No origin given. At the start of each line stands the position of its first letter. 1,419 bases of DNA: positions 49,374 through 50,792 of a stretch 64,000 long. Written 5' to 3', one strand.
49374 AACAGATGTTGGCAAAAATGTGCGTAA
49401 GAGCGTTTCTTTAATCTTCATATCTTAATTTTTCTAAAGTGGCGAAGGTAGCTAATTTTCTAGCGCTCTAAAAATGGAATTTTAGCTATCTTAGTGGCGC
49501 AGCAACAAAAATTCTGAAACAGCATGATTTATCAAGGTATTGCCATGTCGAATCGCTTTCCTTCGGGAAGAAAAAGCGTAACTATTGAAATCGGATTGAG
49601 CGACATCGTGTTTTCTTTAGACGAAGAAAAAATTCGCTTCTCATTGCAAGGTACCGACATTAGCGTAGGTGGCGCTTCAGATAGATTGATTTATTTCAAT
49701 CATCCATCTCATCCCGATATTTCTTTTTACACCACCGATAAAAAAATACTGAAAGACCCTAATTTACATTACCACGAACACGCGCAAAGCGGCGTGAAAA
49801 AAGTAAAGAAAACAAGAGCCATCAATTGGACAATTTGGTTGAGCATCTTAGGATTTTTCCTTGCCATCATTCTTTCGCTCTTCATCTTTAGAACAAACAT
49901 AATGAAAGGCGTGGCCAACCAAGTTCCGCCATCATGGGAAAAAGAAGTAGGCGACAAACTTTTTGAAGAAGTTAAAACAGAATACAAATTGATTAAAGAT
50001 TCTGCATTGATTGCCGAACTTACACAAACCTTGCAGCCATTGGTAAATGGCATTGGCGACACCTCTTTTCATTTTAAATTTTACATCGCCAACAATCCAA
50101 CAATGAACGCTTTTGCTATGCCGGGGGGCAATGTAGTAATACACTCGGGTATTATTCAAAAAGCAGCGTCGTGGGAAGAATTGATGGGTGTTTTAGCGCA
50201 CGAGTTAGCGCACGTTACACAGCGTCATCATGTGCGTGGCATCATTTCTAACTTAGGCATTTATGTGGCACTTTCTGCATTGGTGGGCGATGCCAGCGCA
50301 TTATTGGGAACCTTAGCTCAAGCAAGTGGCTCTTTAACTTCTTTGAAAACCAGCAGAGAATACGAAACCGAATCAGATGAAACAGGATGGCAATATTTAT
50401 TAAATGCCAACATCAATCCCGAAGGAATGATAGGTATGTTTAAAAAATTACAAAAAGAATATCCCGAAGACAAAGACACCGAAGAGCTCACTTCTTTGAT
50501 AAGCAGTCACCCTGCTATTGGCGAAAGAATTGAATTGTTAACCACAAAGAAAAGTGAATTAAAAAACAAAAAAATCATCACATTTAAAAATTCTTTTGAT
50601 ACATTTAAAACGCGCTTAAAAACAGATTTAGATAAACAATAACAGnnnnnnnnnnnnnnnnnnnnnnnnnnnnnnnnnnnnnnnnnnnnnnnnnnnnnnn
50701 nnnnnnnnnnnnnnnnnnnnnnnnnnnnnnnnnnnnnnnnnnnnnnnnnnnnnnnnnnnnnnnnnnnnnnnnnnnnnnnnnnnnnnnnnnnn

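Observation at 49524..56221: Conserved-looking cluster: M48 membrane protease, three tandem AIM24/TIGR00266 paralogs and a 1169-aa polytopic histidine kinase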

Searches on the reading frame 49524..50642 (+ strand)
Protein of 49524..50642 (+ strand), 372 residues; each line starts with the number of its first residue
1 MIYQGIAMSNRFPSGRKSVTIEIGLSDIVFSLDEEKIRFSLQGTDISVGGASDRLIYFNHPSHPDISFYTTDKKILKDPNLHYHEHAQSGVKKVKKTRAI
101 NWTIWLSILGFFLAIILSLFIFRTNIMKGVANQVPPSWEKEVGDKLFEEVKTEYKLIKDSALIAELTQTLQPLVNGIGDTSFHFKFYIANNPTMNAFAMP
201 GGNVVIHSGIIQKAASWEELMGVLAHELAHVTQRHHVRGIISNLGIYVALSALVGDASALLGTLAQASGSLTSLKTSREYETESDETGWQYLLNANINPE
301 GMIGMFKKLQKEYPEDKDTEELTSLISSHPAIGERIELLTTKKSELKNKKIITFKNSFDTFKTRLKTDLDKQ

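Call 3: search_protein_families(library=pfam, proteins=[window:49524-50642:+], max_evalue=0.01)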
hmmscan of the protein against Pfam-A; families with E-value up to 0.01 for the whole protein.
window:49524-50642:+ (372 aa): 1 family
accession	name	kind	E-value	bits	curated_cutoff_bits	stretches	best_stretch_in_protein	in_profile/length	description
PF01435.24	Peptidase_M48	-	1.4e-27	97.2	20.3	1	165-340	6-183/186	Peptidase family M48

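Call 4: search_protein_families(library=ncbifam, proteins=[window:49524-50642:+], max_evalue=0.01)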
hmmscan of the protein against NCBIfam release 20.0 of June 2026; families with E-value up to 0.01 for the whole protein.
window:49524-50642:+ (372 aa): 10 families
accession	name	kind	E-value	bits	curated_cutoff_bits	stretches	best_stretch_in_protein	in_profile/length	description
NF052400.1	M48_BAM_BepA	equivalog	1.6e-31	109.7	570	1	137-351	44-265/483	beta-barrel assembly-enhancing protease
NF052399.1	M48_lipo_LoiP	exception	1.7e-17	63.7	365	1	159-339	64-240/247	metalloprotease LoiP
NF003425.0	PRK04897.1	equivalog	1.1e-07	31.3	355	1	185-234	99-151/298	zinc metalloprotease HtpX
NF002669.0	PRK02391.1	equivalog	2.2e-07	30.3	341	1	188-246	99-161/298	zinc metalloprotease HtpX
NF002775.0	PRK02870.1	equivalog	2.6e-07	30.2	285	1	153-234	100-187/338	zinc metalloprotease HtpX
NF002826.0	PRK03001.1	equivalog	3.2e-07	29.8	369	1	185-243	87-148/285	zinc metalloprotease HtpX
NF002363.0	PRK01345.1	equivalog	4.2e-07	29.4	422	1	185-241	86-145/318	zinc metalloprotease HtpX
NF002839.0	PRK03072.1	equivalog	2.2e-05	23.7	412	1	185-237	91-146/291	zinc metalloprotease HtpX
NF003965.0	PRK05457.1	equivalog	0.00019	20.9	245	0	190-233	101-147/285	protease HtpX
NF002322.0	PRK01265.1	equivalog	0.0014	18.1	275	0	185-247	102-165/325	zinc metalloprotease HtpX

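Call 6: search_protein_families(library=padloc, proteins=[window:49524-50642:+], max_evalue=0.01)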
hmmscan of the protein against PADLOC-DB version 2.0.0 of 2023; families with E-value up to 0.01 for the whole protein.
window:49524-50642:+ (372 aa): 0 families

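Call 11: find_encoding_contigs(protein=window:49524-50642:+, flank=10000, max_places=10)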
Protein window:49524-50642:+ (372 aa): 2 contigs read that carry it; 2 places shown.
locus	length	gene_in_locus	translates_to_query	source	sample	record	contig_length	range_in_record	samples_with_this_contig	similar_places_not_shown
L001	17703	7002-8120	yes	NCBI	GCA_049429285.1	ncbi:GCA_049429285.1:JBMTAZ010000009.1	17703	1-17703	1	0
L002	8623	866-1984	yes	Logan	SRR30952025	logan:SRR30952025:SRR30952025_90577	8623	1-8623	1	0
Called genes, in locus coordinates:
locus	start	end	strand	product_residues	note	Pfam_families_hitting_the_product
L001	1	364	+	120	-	PF00551:Formyl_trans_N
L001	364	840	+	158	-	PF00075:RNase_H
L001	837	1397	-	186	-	PF04264:YceI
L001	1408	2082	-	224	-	-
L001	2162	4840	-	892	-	PF17900:Peptidase_M1_N, PF01433:Peptidase_M1, PF13646:HEAT_2 (faint)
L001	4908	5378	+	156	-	PF25917:BSH_RND (faint), PF00364:Biotin_lipoyl, PF25984:BSH_YknX (faint)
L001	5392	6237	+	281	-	-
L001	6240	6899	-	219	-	-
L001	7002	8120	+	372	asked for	PF01435:Peptidase_M48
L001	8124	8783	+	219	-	PF01987:AIM24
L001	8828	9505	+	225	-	PF01987:AIM24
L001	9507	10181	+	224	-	PF01987:AIM24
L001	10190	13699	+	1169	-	PF00512:HisKA, PF02518:HATPase_c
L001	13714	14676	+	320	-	PF00480:ROK, PF01869:BcrAD_BadFG (faint), PF02685:Glucokinase (faint)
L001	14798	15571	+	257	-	PF00378:ECH_1, PF16113:ECH_2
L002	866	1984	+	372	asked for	PF01435:Peptidase_M48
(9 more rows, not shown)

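Call 13: find_homologous_proteins(query=window:49524-50642:+, max_evalue=0.00001)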
Query window:49524-50642:+ (372 aa): 416 proteins with E <= 0.00001 among 6112 candidates; the best 120 are listed.
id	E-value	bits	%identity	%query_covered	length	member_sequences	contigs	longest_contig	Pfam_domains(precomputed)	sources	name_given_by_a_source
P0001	1.1e-236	803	96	100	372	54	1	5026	PF01435.25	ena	-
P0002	2.3e-212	723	85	100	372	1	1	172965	PF01435.25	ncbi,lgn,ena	-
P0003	2.1e-204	697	81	100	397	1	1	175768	PF01435.25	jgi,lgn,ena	-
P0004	2.5e-168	578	66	100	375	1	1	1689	PF01435.25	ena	-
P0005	4.9e-168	577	66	100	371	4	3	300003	PF01435.25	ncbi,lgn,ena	-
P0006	1.6e-167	575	70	99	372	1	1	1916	PF01435.25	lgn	-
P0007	3.9e-167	574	70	100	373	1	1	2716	PF01435.25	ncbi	-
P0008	1.8e-166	572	69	99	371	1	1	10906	PF01435.25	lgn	-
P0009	1.1e-163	563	82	80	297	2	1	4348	PF01435.25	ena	-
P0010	3.3e-162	558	65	97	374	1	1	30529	PF01435.25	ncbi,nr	ncbi:MAG: M48 family metallopeptidase [Bacteroidetes bacterium]|nr:M48 family metallopeptidase [Bact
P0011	4.0e-160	551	64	100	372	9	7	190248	PF01435.25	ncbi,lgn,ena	-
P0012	3.7e-91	324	44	100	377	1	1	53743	PF01435.25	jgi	jgi:Zn-dependent protease with chaperone function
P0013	2.3e-88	315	43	97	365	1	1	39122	PF01435.25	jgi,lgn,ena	-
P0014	7.4e-88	313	43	91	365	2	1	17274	PF01435.25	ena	-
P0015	1.8e-87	312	44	99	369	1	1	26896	PF01435.25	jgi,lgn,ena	-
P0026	1.6e-85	306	43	98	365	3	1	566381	PF01435.25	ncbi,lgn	ncbi:MAG: M48 family metallopeptidase [Bacteroidota bacterium]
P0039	3.0e-81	292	40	98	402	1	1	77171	PF01435.25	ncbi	ncbi:MAG: M48 family metallopeptidase [Verrucomicrobiota bacterium]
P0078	1.1e-76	277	39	97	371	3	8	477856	PF01435.25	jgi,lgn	jgi:predicted Zn-dependent protease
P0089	1.2e-75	273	38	100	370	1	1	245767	PF01435.25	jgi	jgi:beta-barrel assembly-enhancing protease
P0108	1.0e-65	241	35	99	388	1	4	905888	PF01435.25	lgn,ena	-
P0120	7.6e-57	211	34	83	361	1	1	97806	PF01435.25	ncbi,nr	ncbi:MAG: M48 family metallopeptidase [Verrucomicrobiota bacterium]|nr:M48 family metallopeptidase [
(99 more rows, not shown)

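Call 14: find_encoding_contigs(protein=P0005, flank=10000, max_places=1)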
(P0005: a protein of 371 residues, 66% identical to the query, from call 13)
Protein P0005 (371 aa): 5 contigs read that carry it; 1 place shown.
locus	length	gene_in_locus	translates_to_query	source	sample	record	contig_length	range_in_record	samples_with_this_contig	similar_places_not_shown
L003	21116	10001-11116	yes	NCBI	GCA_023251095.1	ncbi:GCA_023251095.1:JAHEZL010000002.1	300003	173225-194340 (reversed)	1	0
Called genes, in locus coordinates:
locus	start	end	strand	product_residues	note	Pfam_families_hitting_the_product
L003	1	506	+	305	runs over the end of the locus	PF12081:GldM_1st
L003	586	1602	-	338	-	PF02912:Phe_tRNA-synt_N, PF01409:tRNA-synt_2d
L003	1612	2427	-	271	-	PF00160:Pro_isomerase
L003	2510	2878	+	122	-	-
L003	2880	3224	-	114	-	-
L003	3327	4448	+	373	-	-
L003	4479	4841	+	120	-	PF08378:NERD (weak), PF02021:UPF0102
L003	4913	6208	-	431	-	PF05195:AMP_N, PF00557:Peptidase_M24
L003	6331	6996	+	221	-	-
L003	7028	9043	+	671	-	PF00890:FAD_binding_2, PF01266:DAO (faint), PF07992:Pyr_redox_2 (faint), PF02910:Succ_DH_flav_C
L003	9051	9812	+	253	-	PF13085:Fer2_3, PF13187:Fer4_9 (faint), PF13183:Fer4_8, PF12838:Fer4_7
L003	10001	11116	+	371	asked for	PF01435:Peptidase_M48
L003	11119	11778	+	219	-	PF01987:AIM24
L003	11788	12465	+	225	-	PF01987:AIM24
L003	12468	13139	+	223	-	PF01987:AIM24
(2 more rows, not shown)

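Call 15: find_encoding_contigs(protein=P0026, flank=10000, max_places=1)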
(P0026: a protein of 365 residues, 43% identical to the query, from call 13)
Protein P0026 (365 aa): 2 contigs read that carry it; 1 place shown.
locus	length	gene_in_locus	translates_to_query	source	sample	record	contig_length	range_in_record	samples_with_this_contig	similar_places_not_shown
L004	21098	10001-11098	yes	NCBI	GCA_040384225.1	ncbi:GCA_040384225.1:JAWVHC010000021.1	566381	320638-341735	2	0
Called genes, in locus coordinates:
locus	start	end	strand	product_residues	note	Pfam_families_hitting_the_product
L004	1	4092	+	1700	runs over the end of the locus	PF18911:PKD_4, PF00801:PKD (weak), PF13585:CHU_C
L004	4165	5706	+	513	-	PF01935:DUF87, PF04851:ResIII (faint), PF05872:HerA_C, PF12846:AAA_10 (faint), PF00004:AAA (faint)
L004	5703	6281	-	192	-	PF28474:DUF8412, PF13376:OmdA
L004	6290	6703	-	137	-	PF08570:DUF1761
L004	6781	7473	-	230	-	PF08279:HTH_11, PF13280:WYL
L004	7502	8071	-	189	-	PF14066:DUF4256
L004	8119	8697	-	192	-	PF08818:DUF1801, PF13376:OmdA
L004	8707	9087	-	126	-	PF13564:DoxX_2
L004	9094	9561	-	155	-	PF08327:AHSA1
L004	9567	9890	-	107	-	PF12840:HTH_20, PF01022:HTH_5, PF01978:TrmB (faint), PF24033:DUF7342 (weak)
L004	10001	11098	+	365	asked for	PF01435:Peptidase_M48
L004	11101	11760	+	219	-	PF01987:AIM24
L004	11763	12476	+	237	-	PF01987:AIM24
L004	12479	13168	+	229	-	PF01987:AIM24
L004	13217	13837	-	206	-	-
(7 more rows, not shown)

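Call 16: find_encoding_contigs(protein=P0039, flank=10000, max_places=1)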
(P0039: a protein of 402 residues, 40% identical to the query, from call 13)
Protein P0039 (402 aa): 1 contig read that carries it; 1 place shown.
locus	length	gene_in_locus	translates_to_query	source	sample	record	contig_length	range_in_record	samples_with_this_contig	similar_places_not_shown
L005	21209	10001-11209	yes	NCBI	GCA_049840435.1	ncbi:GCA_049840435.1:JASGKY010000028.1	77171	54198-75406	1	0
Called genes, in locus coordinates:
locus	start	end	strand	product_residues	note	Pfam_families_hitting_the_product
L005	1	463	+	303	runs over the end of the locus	PF02653:BPD_transp_2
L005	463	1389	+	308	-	PF02653:BPD_transp_2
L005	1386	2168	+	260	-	PF00005:ABC_tran, PF13304:AAA_21 (faint), PF12399:BCA_ABC_TP_C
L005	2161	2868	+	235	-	PF13555:AAA_29 (weak), PF00005:ABC_tran, PF13304:AAA_21 (faint)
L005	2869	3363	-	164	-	-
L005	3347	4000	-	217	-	PF04542:Sigma70_r2 (weak), PF08281:Sigma70_r4_2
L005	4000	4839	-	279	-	-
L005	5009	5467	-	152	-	PF16798:DUF5069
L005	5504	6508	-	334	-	PF00140:Sigma70_r1_2, PF04542:Sigma70_r2, PF04539:Sigma70_r3, PF04545:Sigma70_r4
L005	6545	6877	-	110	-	PF00085:Thioredoxin, PF13098:Thioredoxin_2 (weak)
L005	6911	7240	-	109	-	-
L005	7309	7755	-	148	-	PF02082:Rrf2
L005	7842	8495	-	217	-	-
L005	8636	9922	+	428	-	PF05195:AMP_N, PF00557:Peptidase_M24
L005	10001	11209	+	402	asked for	PF01435:Peptidase_M48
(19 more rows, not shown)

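Call 17: find_encoding_contigs(protein=P0108, flank=10000, max_places=1)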
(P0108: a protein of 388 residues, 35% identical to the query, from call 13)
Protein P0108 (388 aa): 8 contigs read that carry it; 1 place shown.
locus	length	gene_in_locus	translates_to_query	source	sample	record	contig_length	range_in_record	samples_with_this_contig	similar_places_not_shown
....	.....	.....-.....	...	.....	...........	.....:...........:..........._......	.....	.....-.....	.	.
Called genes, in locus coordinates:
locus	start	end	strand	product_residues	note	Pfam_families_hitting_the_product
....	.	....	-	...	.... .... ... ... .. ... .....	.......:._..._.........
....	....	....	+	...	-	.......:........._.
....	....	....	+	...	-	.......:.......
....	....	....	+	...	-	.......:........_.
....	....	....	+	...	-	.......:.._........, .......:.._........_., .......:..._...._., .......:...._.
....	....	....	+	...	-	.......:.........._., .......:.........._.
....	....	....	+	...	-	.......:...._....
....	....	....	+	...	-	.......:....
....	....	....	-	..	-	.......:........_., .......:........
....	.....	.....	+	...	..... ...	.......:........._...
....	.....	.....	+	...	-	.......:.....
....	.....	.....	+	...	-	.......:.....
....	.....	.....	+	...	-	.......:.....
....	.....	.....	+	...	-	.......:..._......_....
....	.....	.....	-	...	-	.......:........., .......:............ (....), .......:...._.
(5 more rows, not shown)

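Call 20: search_solved_structures(query=window:49524-50642:+, max_evalue=0.01)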
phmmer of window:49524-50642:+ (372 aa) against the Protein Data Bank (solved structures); distinct sequences matched with E-value up to 0.01: 6.
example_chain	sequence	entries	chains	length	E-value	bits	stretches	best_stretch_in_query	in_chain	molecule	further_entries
3c37_A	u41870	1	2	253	7.9e-33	117.5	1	132-368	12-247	Peptidase, M48 family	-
6sar_A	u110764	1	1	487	1.2e-17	67.6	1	138-333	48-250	Beta-barrel assembly-enhancing protease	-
28jr_F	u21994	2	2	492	1.2e-17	67.5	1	138-333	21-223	Beta-barrel assembly-enhancing protease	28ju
28jq_F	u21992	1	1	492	1.2e-17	67.5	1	138-333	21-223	Beta-barrel assembly-enhancing protease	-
6ait_A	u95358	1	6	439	1.3e-17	67.4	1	139-334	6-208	Beta-barrel assembly-enhancing protease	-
28jl_F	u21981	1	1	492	5.1e-17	65.5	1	138-333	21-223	Beta-barrel assembly-enhancing protease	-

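Call 36: predict_structure(alignment_id=A2)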
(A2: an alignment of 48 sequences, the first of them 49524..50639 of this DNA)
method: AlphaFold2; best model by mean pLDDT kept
length: 372 residues; sequences in the alignment: 48
mean_pLDDT: 86.9   pTM: 0.72
mean pLDDT of the five models: 86.9, 85.6, 84.8, 84.3, 81.6
residues with pLDDT >= 90: 211; 70-90: 129; 50-70: 21; < 50: 11
segments of 3 or more residues with pLDDT < 50: 317-327
pLDDT, mean of each block of 10 residues (from residue 1): 93 93 93 91 91 91 94 92 88 90 93 93 88 88 89 91 94 93 93 89 93 96 95 88 79 76 67 66 94 95 92 59 41 88 82 91 91 70
secondary structure, 60 per line:
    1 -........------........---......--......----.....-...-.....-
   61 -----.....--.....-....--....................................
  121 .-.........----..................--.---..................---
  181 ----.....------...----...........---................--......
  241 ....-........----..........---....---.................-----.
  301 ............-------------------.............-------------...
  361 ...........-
elements in order: E2-9 E16-23 E27-32 E35-40 E45-49 E55-59 E66-70 H73-77 H79-82 H85-121 H123-131 H136-153 H160-177 E185-189 E196-198 E203-207 H208-213 H217-232 H235-244 H246-253 H258-267 H271-274 H278-294 H300-312 H332-344 H358-371

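Call 60: fold_search(model_id=the predicted structure, library=pdb)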
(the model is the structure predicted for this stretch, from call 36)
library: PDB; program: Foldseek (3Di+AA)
matches with E <= 10: 474; with E <= 0.001: 9
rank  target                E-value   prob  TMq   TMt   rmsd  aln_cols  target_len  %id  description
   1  3c37_A                1.7e-12  1.00  0.49  0.78   5.3       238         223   30  X-ray structure of the putative Zn-dependent peptidase Q74D82 at the resolution 1.7 A. Northeast Structural Genomics C (released 2008-02-12)
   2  3c37_B                6.7e-12  1.00  0.49  0.79   5.0       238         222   30  X-ray structure of the putative Zn-dependent peptidase Q74D82 at the resolution 1.7 A. Northeast Structural Genomics C (released 2008-02-12)
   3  6ait_C                2.7e-09  1.00  0.48  0.43   6.0       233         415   26  Crystal structure of E. coli BepA (released 2018-12-26)
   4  6ait_D                2.9e-09  1.00  0.46  0.41   5.2       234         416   25  Crystal structure of E. coli BepA (released 2018-12-26)
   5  6ait_B                9.7e-09  1.00  0.45  0.40   5.3       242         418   24  Crystal structure of E. coli BepA (released 2018-12-26)
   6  6ait_E                1.8e-08  1.00  0.45  0.41   6.2       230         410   26  Crystal structure of E. coli BepA (released 2018-12-26)
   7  6ait_A                2.0e-08  1.00  0.46  0.41   5.8       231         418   25  Crystal structure of E. coli BepA (released 2018-12-26)
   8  6sar                  3.8e-08  1.00  0.45  0.43   3.3       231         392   22  E coli BepA/YfgC (released 2020-08-26)
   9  6ait_F                4.0e-08  1.00  0.44  0.41   5.2       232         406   24  Crystal structure of E. coli BepA (released 2018-12-26)
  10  2ypt_A                1.9e-03  1.00  0.32  0.28   9.5       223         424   19  Crystal structure of the human nuclear membrane zinc metalloprotease ZMPSTE24 mutant (E336A) in complex with a synthet (released 2012-12-05)
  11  2ypt_B                2.7e-03  1.00  0.32  0.29   8.7       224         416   19  Crystal structure of the human nuclear membrane zinc metalloprotease ZMPSTE24 mutant (E336A) in complex with a synthet (released 2012-12-05)
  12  2ypt_D                5.0e-03  1.00  0.32  0.29   8.7       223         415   19  Crystal structure of the human nuclear membrane zinc metalloprotease ZMPSTE24 mutant (E336A) in complex with a synthet (released 2012-12-05)
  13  1rj2_A                1.1e-02  1.00  0.17  0.20   7.8       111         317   10  Crystal structure of the DH/PH fragment of Dbs without bound GTPase (released 2004-06-29)
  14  5ukl_A                1.5e-02  1.00  0.18  0.11   6.6       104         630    8  Human GRK2 in complex with Gbetagamma subunits and CCG222886 (14bd) (released 2017-04-05)
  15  3sv1_A                1.7e-02  0.99  0.15  0.30  13.9       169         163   10  Crystal structure of APP peptide bound rat Mint2 PARM (released 2012-07-11)
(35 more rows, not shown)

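Call 67: find_encoding_contigs(protein=P0120, flank=5000, max_places=1)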
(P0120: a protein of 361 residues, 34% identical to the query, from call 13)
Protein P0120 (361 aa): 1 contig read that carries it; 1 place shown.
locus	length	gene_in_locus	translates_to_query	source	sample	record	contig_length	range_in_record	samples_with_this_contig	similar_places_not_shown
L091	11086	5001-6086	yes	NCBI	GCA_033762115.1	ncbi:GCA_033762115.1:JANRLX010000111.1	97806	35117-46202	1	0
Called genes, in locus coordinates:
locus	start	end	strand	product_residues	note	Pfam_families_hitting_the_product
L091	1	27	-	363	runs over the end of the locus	-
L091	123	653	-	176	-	-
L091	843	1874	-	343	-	PF00005:ABC_tran, PF13304:AAA_21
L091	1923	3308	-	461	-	PF11638:DnaA_N, PF01695:IstB_IS21, PF00308:Bac_DnaA, PF00004:AAA, PF08299:Bac_DnaA_C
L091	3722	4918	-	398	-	-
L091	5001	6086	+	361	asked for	PF01435:Peptidase_M48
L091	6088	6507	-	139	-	-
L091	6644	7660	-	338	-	PF00494:SQS_PSY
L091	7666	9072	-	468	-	PF00206:Lyase_1, PF14698:ASL_C2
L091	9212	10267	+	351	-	PF04055:Radical_SAM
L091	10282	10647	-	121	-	-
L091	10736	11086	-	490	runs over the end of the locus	PF03264:Cytochrom_NNT, PF14522:Cytochrome_C7 (faint), PF14537:Cytochrom_c3_2 (faint)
